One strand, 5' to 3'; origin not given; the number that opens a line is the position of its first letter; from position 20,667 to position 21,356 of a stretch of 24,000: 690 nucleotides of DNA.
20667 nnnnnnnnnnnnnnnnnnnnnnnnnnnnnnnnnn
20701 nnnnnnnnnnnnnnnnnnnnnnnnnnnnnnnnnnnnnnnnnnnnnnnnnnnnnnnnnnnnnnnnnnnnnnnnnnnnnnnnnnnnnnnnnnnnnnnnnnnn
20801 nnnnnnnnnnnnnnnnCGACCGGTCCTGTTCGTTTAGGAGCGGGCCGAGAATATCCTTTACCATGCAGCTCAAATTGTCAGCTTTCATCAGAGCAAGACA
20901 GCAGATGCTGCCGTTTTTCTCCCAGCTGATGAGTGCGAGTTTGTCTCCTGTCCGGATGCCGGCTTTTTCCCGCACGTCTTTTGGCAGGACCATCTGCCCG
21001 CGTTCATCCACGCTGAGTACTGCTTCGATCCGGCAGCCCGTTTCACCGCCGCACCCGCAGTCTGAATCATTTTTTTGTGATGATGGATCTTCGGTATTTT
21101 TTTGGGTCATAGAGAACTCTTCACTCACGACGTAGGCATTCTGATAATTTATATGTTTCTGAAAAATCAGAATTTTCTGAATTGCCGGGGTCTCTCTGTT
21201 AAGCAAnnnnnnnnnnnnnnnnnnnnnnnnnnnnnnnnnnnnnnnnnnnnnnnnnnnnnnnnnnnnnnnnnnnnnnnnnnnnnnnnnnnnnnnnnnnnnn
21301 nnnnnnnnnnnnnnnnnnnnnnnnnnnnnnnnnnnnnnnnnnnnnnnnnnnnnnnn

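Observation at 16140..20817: HgcAB directly upstream of an ars operon that has an organoarsenical-type permease but no ArsM: possible methylation-export module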

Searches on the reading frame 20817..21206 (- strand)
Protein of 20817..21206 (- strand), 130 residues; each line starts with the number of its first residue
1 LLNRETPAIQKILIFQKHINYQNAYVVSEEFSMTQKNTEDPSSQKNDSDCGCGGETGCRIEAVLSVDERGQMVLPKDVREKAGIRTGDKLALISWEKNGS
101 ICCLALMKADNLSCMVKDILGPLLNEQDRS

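Call 3: search_protein_families(library=ncbifam, proteins=[window:20817-21206:-], max_evalue=0.01)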
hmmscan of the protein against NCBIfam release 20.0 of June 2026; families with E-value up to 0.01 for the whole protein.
seq(130 aa): 6 families
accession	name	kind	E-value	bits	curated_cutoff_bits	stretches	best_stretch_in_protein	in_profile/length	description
NF040962.1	near_HgcAB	equivalog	1.6e-37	127.1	70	1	58-126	2-70/70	HgcAB-associated protein HgcC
TIGR01439.1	lp_hng_hel_AbrB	domain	1.8e-08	33.9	28.3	1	66-93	4-31/44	transcriptional regulator, AbrB family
NF033820.0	STM0539_fam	subfamily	0.0021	17.7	50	1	61-97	75-111/141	STM0539 family protein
NF006352.0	PRK08577.1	equivalog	0.0034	17.4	140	1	59-110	2-53/136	hypothetical protein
NF001476.0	PRK00326.2-2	equivalog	0.0055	16.4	162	1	63-86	93-116/163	division/cell wall cluster transcriptional repressor MraZ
TIGR02851.1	spore_V_T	equivalog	0.0084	16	235.9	0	63-102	6-44/180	stage V sporulation protein T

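Call 4: search_protein_families(library=pfam, proteins=[window:20817-21206:-], max_evalue=0.01)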
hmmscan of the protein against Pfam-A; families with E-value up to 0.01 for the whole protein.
seq(130 aa): 1 family
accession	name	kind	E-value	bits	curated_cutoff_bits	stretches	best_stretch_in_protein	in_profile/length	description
PF04014.23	MazE_antitoxin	-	3.4e-07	30.5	24.7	1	65-99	3-36/48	Antidote-toxin recognition MazE, bacterial antitoxin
